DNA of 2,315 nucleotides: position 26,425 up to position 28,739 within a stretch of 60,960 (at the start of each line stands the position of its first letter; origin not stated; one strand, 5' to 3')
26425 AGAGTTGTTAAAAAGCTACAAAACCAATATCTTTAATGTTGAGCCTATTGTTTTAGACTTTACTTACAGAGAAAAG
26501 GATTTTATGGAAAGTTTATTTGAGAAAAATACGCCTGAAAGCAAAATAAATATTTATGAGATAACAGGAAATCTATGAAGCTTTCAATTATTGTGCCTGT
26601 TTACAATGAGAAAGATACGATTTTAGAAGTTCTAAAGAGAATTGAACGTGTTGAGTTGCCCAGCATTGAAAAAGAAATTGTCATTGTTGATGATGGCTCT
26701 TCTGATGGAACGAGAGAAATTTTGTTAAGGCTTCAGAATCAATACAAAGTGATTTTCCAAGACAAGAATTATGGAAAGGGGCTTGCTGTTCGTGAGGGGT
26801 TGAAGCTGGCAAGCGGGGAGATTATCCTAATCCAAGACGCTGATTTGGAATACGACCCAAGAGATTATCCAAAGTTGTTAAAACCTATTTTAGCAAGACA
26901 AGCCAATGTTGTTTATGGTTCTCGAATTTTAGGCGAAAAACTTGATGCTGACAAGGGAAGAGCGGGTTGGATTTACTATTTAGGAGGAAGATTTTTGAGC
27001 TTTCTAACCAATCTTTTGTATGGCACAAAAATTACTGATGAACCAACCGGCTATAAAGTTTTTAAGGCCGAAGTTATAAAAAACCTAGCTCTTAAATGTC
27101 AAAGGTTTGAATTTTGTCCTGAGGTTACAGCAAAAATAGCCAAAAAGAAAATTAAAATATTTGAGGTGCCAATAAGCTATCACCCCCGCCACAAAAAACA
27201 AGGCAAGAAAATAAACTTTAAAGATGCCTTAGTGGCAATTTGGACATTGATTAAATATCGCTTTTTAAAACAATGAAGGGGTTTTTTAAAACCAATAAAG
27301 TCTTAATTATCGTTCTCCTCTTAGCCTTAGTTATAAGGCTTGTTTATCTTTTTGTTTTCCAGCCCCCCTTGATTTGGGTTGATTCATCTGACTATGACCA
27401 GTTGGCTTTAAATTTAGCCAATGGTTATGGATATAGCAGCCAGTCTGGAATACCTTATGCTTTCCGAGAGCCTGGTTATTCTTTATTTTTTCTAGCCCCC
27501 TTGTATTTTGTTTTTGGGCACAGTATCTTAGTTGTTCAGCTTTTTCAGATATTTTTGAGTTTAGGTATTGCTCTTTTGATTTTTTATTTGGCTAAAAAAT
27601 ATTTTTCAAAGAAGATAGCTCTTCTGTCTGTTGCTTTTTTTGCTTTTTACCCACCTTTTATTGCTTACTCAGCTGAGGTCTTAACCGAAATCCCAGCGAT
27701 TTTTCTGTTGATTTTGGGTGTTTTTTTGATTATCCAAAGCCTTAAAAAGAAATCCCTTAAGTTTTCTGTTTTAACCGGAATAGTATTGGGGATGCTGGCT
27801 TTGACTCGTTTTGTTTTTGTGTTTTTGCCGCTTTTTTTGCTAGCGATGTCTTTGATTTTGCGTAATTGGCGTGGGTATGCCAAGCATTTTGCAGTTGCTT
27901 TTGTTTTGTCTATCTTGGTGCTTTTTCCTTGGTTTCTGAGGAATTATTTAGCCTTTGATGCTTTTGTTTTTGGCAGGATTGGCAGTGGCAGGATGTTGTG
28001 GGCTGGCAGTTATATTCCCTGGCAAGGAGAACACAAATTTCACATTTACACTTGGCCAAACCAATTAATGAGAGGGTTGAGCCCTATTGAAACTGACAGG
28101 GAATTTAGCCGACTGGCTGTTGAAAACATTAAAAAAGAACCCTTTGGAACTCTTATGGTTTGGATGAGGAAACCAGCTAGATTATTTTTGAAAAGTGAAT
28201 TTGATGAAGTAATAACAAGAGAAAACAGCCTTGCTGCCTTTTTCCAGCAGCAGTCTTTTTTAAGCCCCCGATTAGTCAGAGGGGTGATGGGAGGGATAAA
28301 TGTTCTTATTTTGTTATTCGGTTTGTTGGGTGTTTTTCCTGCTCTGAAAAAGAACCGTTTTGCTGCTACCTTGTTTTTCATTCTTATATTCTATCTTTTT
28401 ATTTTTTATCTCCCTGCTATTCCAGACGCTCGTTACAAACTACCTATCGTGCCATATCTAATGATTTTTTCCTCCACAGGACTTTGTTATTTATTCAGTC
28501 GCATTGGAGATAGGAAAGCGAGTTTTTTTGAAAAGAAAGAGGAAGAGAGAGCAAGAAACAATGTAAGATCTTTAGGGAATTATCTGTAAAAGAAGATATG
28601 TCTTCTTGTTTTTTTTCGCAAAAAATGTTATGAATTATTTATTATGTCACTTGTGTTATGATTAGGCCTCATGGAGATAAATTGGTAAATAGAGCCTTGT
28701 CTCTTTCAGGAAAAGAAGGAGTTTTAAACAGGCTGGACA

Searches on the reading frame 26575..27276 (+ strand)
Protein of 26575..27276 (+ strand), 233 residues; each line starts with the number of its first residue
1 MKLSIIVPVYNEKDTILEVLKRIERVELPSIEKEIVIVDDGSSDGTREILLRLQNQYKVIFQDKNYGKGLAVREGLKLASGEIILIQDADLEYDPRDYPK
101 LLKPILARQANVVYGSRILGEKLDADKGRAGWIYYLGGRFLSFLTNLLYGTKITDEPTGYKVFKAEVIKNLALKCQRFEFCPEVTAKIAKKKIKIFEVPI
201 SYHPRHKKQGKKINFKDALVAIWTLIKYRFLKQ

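Call 50: search_protein_families(library=pfam, proteins=[window:26575-27276:+], max_evalue=0.00001)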
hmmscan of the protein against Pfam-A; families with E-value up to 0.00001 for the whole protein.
window:26575-27276:+ (233 aa): 3 families
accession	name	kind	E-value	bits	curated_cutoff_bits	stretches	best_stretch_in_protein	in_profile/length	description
PF00535.33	Glycos_transf_2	-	7.5e-35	120.8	23.3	1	4-170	1-166/168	Glycosyl transferase family 2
PF13641.12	Glyco_tranf_2_3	-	7.9e-07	29.7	27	1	3-105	3-111/230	Glycosyltransferase like family 2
PF10111.15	Glyco_tranf_2_2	-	2.3e-06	27.7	27.3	1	4-103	1-104/276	Glycosyltransferase like family 2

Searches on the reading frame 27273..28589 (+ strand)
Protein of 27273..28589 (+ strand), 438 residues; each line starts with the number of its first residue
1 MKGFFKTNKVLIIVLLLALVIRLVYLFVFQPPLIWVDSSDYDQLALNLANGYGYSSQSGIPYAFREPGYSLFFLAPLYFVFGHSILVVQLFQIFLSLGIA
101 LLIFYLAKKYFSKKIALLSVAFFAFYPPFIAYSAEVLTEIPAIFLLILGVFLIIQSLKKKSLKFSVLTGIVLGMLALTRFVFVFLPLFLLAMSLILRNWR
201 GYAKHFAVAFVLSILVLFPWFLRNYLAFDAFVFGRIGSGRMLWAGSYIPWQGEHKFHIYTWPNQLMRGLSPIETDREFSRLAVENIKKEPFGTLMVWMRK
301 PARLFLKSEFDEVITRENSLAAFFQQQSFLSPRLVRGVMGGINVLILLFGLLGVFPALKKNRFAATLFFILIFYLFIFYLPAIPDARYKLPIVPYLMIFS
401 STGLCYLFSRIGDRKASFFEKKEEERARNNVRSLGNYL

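Call 51: search_protein_families(library=pfam, proteins=[window:27273-28589:+], max_evalue=0.00001)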
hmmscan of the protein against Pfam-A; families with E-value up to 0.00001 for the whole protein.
window:27273-28589:+ (438 aa): 2 families
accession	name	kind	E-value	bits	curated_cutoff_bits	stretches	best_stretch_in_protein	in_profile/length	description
PF13231.12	PMT_2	-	2.1e-11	44.7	26.1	1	72-220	8-157/160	Dolichyl-phosphate-mannose-protein mannosyltransferase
PF02366.24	PMT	-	4.5e-06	26.8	22.7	1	78-224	75-234/245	Dolichyl-phosphate-mannose-protein mannosyltransferase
